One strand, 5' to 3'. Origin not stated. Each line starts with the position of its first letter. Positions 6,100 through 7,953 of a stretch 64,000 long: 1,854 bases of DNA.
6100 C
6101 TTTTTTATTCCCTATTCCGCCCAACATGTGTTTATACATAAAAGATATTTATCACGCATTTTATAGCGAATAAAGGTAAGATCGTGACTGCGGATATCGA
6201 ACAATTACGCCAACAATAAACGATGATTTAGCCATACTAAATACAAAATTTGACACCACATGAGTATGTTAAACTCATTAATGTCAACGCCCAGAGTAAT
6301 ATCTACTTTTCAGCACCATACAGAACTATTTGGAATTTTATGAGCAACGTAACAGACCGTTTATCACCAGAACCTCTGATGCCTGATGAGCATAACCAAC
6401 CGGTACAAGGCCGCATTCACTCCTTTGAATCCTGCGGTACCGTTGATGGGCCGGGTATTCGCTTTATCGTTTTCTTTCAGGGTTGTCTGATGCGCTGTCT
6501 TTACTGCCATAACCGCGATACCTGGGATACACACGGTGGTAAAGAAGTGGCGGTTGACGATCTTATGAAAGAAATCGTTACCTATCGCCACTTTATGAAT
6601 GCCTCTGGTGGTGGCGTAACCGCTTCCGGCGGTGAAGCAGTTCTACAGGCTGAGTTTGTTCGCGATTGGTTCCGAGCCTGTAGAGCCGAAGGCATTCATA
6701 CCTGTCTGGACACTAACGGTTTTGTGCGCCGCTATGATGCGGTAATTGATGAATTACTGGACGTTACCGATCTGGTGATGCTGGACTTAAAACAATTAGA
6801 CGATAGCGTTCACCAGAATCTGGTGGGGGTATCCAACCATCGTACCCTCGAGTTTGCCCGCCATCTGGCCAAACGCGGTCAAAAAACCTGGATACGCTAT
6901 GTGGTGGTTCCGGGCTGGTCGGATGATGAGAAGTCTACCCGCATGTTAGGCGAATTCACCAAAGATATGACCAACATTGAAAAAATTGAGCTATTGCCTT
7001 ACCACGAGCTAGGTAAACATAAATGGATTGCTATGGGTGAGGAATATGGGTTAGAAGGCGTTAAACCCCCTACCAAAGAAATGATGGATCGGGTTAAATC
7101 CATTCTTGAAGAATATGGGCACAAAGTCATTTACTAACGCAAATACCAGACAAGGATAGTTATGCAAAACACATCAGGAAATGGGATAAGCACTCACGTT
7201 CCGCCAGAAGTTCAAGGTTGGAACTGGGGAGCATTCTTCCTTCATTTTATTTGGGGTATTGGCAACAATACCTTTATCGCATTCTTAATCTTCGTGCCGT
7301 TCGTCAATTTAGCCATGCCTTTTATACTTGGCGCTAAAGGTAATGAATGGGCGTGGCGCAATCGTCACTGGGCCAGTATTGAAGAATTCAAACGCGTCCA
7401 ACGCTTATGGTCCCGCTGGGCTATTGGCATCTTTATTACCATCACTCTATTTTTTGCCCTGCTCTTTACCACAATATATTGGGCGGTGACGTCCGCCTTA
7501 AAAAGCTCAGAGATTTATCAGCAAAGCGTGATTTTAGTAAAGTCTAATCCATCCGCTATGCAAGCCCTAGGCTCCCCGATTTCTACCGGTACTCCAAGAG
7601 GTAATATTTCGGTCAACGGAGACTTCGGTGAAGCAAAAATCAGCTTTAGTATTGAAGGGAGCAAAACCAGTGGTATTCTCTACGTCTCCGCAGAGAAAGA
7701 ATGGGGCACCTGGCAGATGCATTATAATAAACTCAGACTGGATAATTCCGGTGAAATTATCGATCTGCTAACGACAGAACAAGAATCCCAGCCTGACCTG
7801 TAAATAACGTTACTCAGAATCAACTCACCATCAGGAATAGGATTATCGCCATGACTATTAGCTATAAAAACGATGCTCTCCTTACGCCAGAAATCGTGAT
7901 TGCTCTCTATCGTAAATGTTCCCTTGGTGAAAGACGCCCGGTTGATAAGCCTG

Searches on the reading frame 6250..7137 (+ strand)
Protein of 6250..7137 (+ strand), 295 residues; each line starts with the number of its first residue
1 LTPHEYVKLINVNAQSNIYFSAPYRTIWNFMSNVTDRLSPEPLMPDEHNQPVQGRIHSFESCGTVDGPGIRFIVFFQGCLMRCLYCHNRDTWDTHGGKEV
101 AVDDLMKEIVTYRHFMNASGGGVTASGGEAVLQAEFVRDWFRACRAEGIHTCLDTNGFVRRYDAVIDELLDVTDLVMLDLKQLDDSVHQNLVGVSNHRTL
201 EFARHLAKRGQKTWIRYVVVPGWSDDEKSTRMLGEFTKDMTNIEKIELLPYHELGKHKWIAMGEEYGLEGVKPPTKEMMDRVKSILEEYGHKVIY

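Call 66: search_protein_families(library=pfam, proteins=[window:6250-7137:+], max_evalue=0.0001)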
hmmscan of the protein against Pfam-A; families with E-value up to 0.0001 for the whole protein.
window:6250-7137:+ (295 aa): 2 families
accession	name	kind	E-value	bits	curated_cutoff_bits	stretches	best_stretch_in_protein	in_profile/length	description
PF04055.27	Radical_SAM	-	5.8e-26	92.1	29.5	1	73-227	1-158/166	Radical SAM superfamily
PF13353.11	Fer4_12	-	4.5e-17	63.1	22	1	65-185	1-120/137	4Fe-4S single cluster domain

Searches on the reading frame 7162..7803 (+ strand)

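Call 66: search_protein_families(library=pfam, proteins=[window:7162-7803:+], max_evalue=0.0001)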
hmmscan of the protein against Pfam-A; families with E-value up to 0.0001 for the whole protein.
window:7162-7803:+ (213 aa): 1 family
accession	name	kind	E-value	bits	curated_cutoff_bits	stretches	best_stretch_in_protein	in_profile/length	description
PF08695.16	Coa1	-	1.9e-16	60.3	22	1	93-203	3-116/117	Cytochrome oxidase complex assembly protein 1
